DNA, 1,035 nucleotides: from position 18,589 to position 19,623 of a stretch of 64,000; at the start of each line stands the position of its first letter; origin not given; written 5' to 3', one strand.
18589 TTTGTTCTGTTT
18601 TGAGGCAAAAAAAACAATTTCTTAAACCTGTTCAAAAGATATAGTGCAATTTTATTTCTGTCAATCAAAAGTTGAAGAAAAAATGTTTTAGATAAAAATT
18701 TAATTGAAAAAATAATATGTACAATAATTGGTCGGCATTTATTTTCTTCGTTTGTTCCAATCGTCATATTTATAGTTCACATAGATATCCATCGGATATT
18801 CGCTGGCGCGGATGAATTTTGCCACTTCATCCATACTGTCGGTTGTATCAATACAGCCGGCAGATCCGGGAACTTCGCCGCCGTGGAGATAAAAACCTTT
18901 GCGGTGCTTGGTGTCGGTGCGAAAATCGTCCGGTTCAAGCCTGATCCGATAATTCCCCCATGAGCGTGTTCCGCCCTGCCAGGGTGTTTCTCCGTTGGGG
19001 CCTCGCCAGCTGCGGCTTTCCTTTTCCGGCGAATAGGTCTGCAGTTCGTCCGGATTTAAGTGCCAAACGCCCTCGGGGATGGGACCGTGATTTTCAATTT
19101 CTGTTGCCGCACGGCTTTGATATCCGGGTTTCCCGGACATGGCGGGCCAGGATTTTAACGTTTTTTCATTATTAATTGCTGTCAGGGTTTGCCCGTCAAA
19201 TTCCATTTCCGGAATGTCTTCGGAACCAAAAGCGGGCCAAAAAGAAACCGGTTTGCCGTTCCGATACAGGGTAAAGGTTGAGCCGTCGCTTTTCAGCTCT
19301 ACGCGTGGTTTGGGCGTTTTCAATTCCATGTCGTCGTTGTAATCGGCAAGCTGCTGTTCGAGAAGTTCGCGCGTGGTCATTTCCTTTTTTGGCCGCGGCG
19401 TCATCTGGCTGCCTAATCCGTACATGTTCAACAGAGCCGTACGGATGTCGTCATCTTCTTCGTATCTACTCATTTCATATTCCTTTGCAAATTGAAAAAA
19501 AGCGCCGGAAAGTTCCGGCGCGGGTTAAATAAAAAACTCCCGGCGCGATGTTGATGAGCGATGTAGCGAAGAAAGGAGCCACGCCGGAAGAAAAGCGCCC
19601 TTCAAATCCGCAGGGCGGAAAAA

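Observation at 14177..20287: Tlde1/DUF2778-type toxin gene embedded in a same-strand array of eight small multi-pass membrane-protein paralogs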

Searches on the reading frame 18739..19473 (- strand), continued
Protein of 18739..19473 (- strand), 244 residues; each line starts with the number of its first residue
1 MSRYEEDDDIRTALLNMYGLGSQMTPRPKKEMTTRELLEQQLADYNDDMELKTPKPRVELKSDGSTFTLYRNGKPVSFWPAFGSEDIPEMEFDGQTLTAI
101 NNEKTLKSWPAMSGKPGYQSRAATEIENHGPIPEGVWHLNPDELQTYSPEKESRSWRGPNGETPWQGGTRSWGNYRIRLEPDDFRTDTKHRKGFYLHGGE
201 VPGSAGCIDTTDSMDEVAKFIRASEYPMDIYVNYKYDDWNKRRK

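Call 66: get_annotated_region(hit=H3, flank=6000)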
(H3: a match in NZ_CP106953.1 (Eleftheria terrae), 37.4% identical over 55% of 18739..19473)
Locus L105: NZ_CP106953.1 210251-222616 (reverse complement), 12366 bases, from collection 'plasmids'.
description: Eleftheria terrae strain P9846-PB plasmid unnamed2
organism: Eleftheria terrae (NCBI taxid 1597781)
taxonomy: Bacteria; Pseudomonadota; Betaproteobacteria; Burkholderiales; ; Eleftheria; Eleftheria terrae
host: -; source: soil sample,soil; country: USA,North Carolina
typing (MOB-suite, as given by PLSDB): mobilizable; relaxase MOBP
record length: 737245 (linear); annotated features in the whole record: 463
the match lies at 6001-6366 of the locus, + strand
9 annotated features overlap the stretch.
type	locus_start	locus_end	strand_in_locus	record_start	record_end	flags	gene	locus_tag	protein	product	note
CDS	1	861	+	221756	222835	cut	-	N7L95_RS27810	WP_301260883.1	branched-chain amino acid ABC transporter permease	GO:0015803 - branched-chain amino acid transport [Evidence IEA]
CDS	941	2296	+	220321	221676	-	-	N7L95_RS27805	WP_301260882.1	ABC transporter substrate-binding protein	-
CDS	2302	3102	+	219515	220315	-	-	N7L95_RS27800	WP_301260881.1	ABC transporter ATP-binding protein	-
CDS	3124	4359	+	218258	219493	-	-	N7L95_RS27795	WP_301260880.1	acyl-CoA dehydrogenase family protein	-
CDS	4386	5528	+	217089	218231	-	-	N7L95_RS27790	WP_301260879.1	acyl-CoA dehydrogenase family protein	-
CDS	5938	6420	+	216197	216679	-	-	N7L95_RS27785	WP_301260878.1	tlde1 domain-containing protein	-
CDS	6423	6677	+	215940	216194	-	-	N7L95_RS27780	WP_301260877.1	hypothetical protein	-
CDS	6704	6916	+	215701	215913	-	-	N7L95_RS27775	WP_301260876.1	LPXTG cell wall anchor domain-containing protein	-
CDS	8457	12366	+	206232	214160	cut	-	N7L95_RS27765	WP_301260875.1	type I polyketide synthase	-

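Call 87: search_protein_families(library=phrogs, proteins=[window:18739-19473:-], max_evalue=0.1)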
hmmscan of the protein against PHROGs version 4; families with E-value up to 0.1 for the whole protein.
window:18739-19473:- (244 aa): 2 families
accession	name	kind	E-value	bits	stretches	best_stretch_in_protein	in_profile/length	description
phrog_14093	-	unknown function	0.0074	17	0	106-214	22-129/160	-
phrog_24118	-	unknown function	0.034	15.3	0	113-143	24-55/121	-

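Call 92: find_encoding_contigs(protein=P0004, flank=8000, max_places=3)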
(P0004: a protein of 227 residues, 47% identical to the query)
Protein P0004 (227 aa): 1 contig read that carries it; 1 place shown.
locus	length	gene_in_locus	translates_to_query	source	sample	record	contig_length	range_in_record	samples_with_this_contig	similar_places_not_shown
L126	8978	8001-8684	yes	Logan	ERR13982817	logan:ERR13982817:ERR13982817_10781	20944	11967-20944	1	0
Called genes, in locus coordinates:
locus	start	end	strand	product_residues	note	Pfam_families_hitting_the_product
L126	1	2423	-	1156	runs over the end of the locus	PF02811:PHP, PF07733:DNA_pol3_alpha, PF17657:DNA_pol3_finger, PF14579:HHH_6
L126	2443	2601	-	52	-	-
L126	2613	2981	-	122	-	-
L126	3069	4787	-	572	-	-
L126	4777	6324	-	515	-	PF01875:Memo, PF01871:AMMECR1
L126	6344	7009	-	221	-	PF00702:Hydrolase, PF12710:HAD, PF13419:HAD_2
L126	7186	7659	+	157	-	-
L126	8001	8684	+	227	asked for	PF03734:YkuD, PF10908:Tlde1_dom (weak)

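Call 97: search_protein_families(library=padloc, proteins=[window:18739-19473:-], max_evalue=0.01)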
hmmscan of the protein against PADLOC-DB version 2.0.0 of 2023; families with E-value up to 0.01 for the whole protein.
window:18739-19473:- (244 aa): 0 families

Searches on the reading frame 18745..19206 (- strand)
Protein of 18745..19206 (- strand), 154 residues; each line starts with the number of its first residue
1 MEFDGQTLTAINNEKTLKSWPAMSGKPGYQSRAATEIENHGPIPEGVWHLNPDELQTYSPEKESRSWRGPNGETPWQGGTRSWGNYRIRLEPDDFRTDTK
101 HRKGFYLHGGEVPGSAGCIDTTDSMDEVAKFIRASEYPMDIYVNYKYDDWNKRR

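Call 21: find_related_loci(query=A3, collection=genome_contigs, flank=10000)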
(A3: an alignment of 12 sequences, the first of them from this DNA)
Query A3 (154 aa) in genome_contigs; peptide patterns used: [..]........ (x = any residue, [..] = any of these).
89 stretches matched a pattern; 84 encode a relative of the query (tblastn E <= 1e-3); the best 80 are kept; 80 distinct loci.
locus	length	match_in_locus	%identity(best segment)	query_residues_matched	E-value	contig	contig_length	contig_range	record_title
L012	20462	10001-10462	99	1-154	2e-105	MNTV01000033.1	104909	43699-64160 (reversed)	MAG: Azospirillum sp. 51_20 Ley3_66761_scaffold_696, whole genome shotgun sequence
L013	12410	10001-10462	80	1-154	4e-85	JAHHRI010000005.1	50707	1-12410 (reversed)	MAG: Alphaproteobacteria bacterium isolate MAG026 MAG026_5, whole genome shotgun sequence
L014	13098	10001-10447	44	2-153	2e-32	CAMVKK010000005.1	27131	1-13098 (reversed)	MAG TPA_asm: uncultured Alphaproteobacteria bacterium isolate SRR8387720_bin.81_metaWRAP_v1.3_MAG genome assembly, conti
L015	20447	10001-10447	44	2-153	3e-32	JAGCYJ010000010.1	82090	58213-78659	MAG: Alphaproteobacteria bacterium isolate RGIG10235 Yak_Rumen-5__c1839423, whole genome shotgun sequence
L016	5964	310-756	43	2-153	6e-32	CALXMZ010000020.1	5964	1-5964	MAG: uncultured Alphaproteobacteria bacterium isolate E02__bin298 genome assembly, contig: E02__k127_2894048, whole geno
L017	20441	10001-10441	41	2-146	4e-29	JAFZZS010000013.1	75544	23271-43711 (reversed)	MAG: Alphaproteobacteria bacterium isolate RGIG8245 Water_buffalos_Rumen-5__c2394133, whole genome shotgun sequence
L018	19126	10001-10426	41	3-147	1e-28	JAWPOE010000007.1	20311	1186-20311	MAG: Alphaproteobacteria bacterium isolate KA0040-166 k141_173529, whole genome shotgun sequence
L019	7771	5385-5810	42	3-147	1e-28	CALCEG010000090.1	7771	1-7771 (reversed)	MAG TPA_asm: uncultured Alphaproteobacteria bacterium isolate SRR6425765_bin.98_CONCOCT_v1.1_MAG genome assembly, contig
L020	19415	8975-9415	39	1-145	4e-28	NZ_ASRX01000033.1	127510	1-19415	Chondromyces apiculatus DSM 436 contig33, whole genome shotgun sequence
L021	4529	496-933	37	1-150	5e-28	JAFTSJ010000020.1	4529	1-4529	MAG: Alphaproteobacteria bacterium isolate RGIG4106 Roe_deer_Cecum.Co__c1128954, whole genome shotgun sequence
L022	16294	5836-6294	38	2-152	2e-27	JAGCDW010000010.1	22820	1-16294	MAG: Alphaproteobacteria bacterium isolate RGIG9702 Yak_Omasum-2__c142238, whole genome shotgun sequence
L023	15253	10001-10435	38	1-149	6e-27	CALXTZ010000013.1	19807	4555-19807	MAG: uncultured Alphaproteobacteria bacterium isolate BRZ_AF__bin11 genome assembly, contig: BRZ_AF__NODE_4237_length_19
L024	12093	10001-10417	41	3-145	2e-26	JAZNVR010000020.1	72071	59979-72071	MAG: Candidatus Enterousia sp. isolate T1900044788_TS20190254.MAGScoT_cleanbin_000026 SGB_2627_k141_1774929, whole genom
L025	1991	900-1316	40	3-145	3e-26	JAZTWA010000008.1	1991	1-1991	MAG: Candidatus Enterousia sp. isolate T1900045335_YK20190024.MAGScoT_cleanbin_000047 SGB_6593_k141_1004288, whole genom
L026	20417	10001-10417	39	3-145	3e-25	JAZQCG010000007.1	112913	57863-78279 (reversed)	MAG: Candidatus Enterousia sp. isolate T1900044638_TS20190104.MAGScoT_cleanbin_000053 SGB_1212_k141_821405, whole genome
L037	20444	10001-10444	36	1-140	5e-22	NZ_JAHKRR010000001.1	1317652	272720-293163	Sinomicrobium weinanense strain FJxs xs_1, whole genome shotgun sequence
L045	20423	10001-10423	39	3-147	2e-21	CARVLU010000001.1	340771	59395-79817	MAG TPA_asm: uncultured Alphaproteobacteria bacterium isolate MGBC118324 genome assembly, contig: MGBC118324.1, whole ge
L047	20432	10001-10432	36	1-145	1e-20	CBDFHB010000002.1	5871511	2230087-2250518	MAG: Candidatus Marinacidobacterales bacterium isolate 4f9178b5-c147-4fb2-a822-cd01c555588a genome assembly, contig: con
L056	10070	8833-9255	33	1-145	2e-19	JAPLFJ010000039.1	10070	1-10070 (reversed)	MAG: Ignavibacteriae bacterium isolate LacPavin_0920_WC57_MAG_36_34 LacPavin_0920_WC57_scaffold_74141, whole genome shot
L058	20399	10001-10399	36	1-145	1e-18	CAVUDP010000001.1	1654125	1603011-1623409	MAG: uncultured cyanobacterium isolate MFD03250.bin.1.115 genome assembly, contig: contig_201, whole genome shotgun sequ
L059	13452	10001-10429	32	1-145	4e-18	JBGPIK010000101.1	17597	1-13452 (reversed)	MAG: Candidatus Binatia bacterium isolate OBJ_0618_7090110_336 k141_6987760_length_17597_cov_78.9522, whole genome shotg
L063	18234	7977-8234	47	36-125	1e-19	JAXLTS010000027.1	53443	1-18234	MAG: Bacteroidales bacterium isolate STL-BAC10 C4.95.fa-27, whole genome shotgun sequence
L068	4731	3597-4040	33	1-145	2e-14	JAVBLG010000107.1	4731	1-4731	MAG: Desulfovibrionaceae bacterium isolate EPI_MAG_00017 c_000000522428, whole genome shotgun sequence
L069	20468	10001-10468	27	1-145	2e-14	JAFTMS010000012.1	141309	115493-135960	MAG: Bacteroidales bacterium isolate RGIG3959 Roe_deer_Cecum-3__c1256, whole genome shotgun sequence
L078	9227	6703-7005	36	15-123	9e-11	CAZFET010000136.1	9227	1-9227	MAG TPA_asm: uncultured Burkholderiaceae bacterium isolate binchicken_co232_56 genome assembly, contig: NODE_14527_lengt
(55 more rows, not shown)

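Call 37: search_protein_families(library=pfam, proteins=[L059:3581-10429:+, L063:2208-8306:+, L069:7307-10486:+, L078:4285-7086:+, L056:7708-9267:+, L058:8702-10402:+, L047:9005-10438:+, L037:9293-10498:+, L014:9308-10429:+, L068:2676-4040:+], max_evalue=0.001)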
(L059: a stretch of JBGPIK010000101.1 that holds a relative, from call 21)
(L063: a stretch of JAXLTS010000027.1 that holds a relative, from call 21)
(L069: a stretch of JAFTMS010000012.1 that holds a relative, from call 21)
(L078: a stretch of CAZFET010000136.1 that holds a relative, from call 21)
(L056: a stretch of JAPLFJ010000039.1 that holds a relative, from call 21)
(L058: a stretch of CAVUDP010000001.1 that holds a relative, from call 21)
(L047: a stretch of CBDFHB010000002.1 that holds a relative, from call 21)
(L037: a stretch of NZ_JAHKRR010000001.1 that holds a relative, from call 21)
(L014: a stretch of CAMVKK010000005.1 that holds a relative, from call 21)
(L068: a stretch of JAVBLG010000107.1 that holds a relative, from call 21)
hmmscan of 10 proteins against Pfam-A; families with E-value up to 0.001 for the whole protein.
L059:3581-10429:+ (2283 aa): 8 families
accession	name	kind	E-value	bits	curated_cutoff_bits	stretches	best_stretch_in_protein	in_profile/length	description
PF13517.12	FG-GAP_3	-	4.6e-17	62.8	26.9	2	543-600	1-60/61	FG-GAP-like repeat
PF01839.29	FG-GAP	-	1.1e-14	54.3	22.1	0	588-612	7-30/37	FG-GAP repeat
PF05593.20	RHS_repeat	-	2.1e-14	53.9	22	1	1200-1230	1-31/38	RHS Repeat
PF03534.18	SpvB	-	3.9e-13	49.7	22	1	12-186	2-180/287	Salmonella virulence plasmid 65kDa B protein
PF12256.14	TcdB_toxin_midN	-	6.3e-12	45.6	24.8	1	645-791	32-175/181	Insecticide toxin TcdB middle/N-terminal region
PF10908.13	Tlde1_dom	-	5.1e-07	30.6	30.1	1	2160-2259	3-96/120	Tlde1 domain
PF18885.6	DUF5648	-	3.2e-05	24.6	25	0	1609-1648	72-112/134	Domain of unknown function (DUF5648)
PF15907.11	Itfg2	-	0.00038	20.3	27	0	491-566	31-105/330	Integrin-alpha FG-GAP repeat-containing protein 2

L063:2208-8306:+ (2033 aa): 6 families
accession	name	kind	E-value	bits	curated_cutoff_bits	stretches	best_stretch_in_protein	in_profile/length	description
PF13517.12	FG-GAP_3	-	1.8e-28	99.3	26.9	5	382-443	1-60/61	FG-GAP-like repeat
PF01839.29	FG-GAP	-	3.2e-22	78.4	22.1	1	429-450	5-26/37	FG-GAP repeat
PF05593.20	RHS_repeat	-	2.1e-20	73.1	22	2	1249-1286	1-38/38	RHS Repeat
PF03534.18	SpvB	-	5.6e-17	62.3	22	2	104-155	2-52/287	Salmonella virulence plasmid 65kDa B protein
PF12256.14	TcdB_toxin_midN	-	4.5e-11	42.8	24.8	1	713-835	29-158/181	Insecticide toxin TcdB middle/N-terminal region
PF10908.13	Tlde1_dom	-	5.2e-07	30.6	30.1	1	1905-2020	5-109/120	Tlde1 domain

L069:7307-10486:+ (1060 aa): 3 families
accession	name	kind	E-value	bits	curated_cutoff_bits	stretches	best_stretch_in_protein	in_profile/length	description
PF20041.5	DUF6443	-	4.2e-34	118.2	27.8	1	40-167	4-136/137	Domain of unknown function (DUF6443)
PF05593.20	RHS_repeat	-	1.2e-07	32.4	22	0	509-526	18-35/38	RHS Repeat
PF10908.13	Tlde1_dom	-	0.00032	21.5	30.1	1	935-1036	17-104/120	Tlde1 domain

L078:4285-7086:+ (934 aa): 2 families
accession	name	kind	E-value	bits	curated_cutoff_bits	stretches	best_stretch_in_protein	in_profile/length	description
PF05593.20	RHS_repeat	-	1.5e-33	114.9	22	4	368-403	1-36/38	RHS Repeat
PF20148.4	DUF6531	-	4.8e-13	49.7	24.1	1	190-272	1-74/74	Domain of unknown function (DUF6531)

L056:7708-9267:+ (520 aa): 1 family
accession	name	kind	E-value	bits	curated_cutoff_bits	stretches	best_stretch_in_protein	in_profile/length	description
PF10908.13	Tlde1_dom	-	0.00086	20.2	30.1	0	408-509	15-112/120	Tlde1 domain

L058:8702-10402:+ (567 aa): 1 family
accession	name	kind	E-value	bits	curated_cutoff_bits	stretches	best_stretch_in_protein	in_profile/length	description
PF10908.13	Tlde1_dom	-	3.8e-08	34.2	30.1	1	467-551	16-105/120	Tlde1 domain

L047:9005-10438:+ (478 aa): 1 family
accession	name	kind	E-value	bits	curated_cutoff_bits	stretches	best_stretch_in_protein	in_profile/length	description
PF10908.13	Tlde1_dom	-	7.3e-05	23.6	30.1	1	356-452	6-96/120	Tlde1 domain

L037:9293-10498:+ (402 aa): 2 families
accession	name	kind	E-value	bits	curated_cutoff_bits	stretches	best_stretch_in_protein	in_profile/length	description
PF14107.11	DUF4280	-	3.8e-12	47.2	26.3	1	22-130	1-109/109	Domain of unknown function (DUF4280)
PF10908.13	Tlde1_dom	-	2.1e-07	31.8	30.1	1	277-380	17-109/120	Tlde1 domain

L014:9308-10429:+ (374 aa): 3 families
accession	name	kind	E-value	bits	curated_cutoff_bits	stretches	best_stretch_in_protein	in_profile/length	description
PF10908.13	Tlde1_dom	-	7.1e-08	33.3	30.1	1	252-363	5-108/120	Tlde1 domain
PF04233.19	Phage_Mu_F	-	1.6e-06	29.3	29.6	1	130-180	57-111/112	Phage Mu protein F like protein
PF03734.19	YkuD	-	2.7e-06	28.5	23.4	1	236-360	12-137/146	L,D-transpeptidase catalytic domain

L068:2676-4040:+ (455 aa): 2 families
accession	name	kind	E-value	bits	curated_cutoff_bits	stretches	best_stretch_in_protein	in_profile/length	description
PF10908.13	Tlde1_dom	-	1.1e-08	35.9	30.1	1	327-433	4-98/120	Tlde1 domain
PF04717.18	Phage_base_V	-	9.9e-05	23.1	23.8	1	26-94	3-75/75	Type VI secretion system/phage-baseplate injector OB domain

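Call 49: search_solved_structures(query=A3, max_evalue=1, show_alignments=2)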
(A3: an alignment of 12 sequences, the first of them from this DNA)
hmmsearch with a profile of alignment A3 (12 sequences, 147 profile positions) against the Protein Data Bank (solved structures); distinct sequences matched with E-value up to 1: 3.
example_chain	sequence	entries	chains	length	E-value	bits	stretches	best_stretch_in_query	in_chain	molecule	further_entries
7uo8_A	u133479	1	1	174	3.6e-10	43.3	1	1-144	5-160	Tlde1a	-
7uma_A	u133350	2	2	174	3.6e-10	43.3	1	1-144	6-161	Tlde1a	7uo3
3m8l_A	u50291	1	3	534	0.15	15.4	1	43-102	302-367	Capsid protein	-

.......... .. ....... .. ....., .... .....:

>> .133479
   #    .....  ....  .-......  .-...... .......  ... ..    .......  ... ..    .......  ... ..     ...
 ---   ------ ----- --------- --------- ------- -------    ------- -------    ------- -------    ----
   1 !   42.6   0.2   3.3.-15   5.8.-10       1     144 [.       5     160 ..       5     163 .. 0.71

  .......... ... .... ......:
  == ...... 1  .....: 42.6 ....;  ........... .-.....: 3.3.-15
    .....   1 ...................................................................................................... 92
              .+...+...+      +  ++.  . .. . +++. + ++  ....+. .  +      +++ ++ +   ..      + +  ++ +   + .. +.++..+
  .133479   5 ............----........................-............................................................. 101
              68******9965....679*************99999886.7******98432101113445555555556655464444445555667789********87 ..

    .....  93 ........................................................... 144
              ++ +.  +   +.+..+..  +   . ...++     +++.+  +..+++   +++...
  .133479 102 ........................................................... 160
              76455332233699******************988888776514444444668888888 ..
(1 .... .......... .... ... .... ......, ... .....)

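Call 56: search_protein_families(library=pfam, proteins=[L018:7433-8716:+, L018:6745-7302:-, L015:7027-8265:-, L015:5776-6969:-, L015:11748-12389:+, L015:12410-13663:+, L045:7263-8489:-, L017:6910-7743:-, L026:7701-8246:+, L026:6168-7163:+], max_evalue=0.0001)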
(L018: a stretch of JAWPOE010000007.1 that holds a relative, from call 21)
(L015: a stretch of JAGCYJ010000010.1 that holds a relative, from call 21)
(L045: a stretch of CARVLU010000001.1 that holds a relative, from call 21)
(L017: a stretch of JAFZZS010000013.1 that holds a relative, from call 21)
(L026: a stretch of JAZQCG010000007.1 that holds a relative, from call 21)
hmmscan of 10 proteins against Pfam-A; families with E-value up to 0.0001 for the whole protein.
L018:7433-8716:+ (428 aa): 0 families

L018:6745-7302:- (185 aa): 1 family
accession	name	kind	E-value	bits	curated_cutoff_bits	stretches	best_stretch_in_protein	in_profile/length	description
PF01765.24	RRF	-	1.6e-61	207.4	29.7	1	20-183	1-164/164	Ribosome recycling factor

L015:7027-8265:- (412 aa): 2 families
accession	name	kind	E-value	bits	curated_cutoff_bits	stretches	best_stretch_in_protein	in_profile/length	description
PF04055.27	Radical_SAM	-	4.3e-23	82.7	29.5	1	133-304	1-166/166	Radical SAM superfamily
PF00919.26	UPF0004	-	1.9e-13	50.7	27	1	10-85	3-88/98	Uncharacterized protein family UPF0004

L015:5776-6969:- (397 aa): 3 families
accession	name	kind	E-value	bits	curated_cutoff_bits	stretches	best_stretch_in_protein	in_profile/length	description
PF00768.25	Peptidase_S11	-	7.3e-50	170.1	27.6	1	26-262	7-234/239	D-alanyl-D-alanine carboxypeptidase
PF07943.18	PBP5_C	-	4.4e-13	49.6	21.2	1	294-379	7-91/91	Penicillin-binding protein 5, C-terminal domain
PF13354.11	Beta-lactamase2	-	1.2e-09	38.3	22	1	33-186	1-147/214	Beta-lactamase enzyme family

L015:11748-12389:+ (214 aa): 0 families

L015:12410-13663:+ (418 aa): 1 family
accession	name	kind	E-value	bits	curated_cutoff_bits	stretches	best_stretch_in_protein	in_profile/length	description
PF01326.24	PPDK_N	-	1.1e-21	77.9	27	1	69-281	76-308/328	Pyruvate phosphate dikinase, AMP/ATP-binding domain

L045:7263-8489:- (408 aa): 2 families
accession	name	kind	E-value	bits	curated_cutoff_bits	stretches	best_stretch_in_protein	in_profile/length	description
PF04055.27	Radical_SAM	-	2.1e-16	61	29.5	1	133-300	1-166/166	Radical SAM superfamily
PF00919.26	UPF0004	-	2e-13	50.6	27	1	11-83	5-87/98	Uncharacterized protein family UPF0004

L017:6910-7743:- (277 aa): 1 family
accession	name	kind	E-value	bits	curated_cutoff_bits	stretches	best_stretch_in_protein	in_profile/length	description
PF18928.5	DUF5677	-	6.7e-06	26.7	27.1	1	46-167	4-132/166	Family of unknown function (DUF5677)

L026:7701-8246:+ (182 aa): 0 families

L026:6168-7163:+ (332 aa): 1 family
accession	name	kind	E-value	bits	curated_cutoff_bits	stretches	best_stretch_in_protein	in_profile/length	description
PF00437.27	T2SSE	-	2.1e-23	83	24.9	1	175-286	144-251/370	Type II/IV secretion system protein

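Call 101: find_related_loci(query=A3, collection=viral_contigs, flank=10000)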
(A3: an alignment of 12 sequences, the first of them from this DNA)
Query A3 (154 aa) in viral_contigs; peptide patterns used: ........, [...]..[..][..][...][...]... (x = any residue, [..] = any of these).
45 stretches matched a pattern; 30 encode a relative of the query (tblastn E <= 1e-3); 30 distinct loci.
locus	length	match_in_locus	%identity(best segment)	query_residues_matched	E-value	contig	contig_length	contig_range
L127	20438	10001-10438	41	1-145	6e-25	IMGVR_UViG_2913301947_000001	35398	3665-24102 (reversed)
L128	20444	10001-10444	38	1-148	6e-25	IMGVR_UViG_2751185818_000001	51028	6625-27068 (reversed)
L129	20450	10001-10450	37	1-148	3e-24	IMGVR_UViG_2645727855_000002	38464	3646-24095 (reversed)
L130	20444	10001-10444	37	1-148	1e-23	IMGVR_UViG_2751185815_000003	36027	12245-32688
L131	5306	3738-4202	38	1-131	1e-21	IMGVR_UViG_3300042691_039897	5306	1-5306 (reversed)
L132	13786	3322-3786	38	1-131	2e-21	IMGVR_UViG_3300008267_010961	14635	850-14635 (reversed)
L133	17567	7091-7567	35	1-147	2e-21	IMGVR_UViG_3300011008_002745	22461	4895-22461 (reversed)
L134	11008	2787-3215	31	3-147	1e-17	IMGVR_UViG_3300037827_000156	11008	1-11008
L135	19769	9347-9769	32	3-145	9e-17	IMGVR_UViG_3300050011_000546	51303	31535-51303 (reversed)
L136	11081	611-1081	33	1-134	9e-17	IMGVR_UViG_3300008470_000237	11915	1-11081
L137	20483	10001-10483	31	1-132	2e-16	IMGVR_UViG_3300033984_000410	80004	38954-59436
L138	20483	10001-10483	31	1-132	2e-16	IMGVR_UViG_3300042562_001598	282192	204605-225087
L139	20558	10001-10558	28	1-146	2e-16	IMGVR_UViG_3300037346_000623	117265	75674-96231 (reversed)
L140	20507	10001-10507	30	1-131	4e-16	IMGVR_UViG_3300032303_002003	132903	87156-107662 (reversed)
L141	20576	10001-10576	28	1-152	7e-16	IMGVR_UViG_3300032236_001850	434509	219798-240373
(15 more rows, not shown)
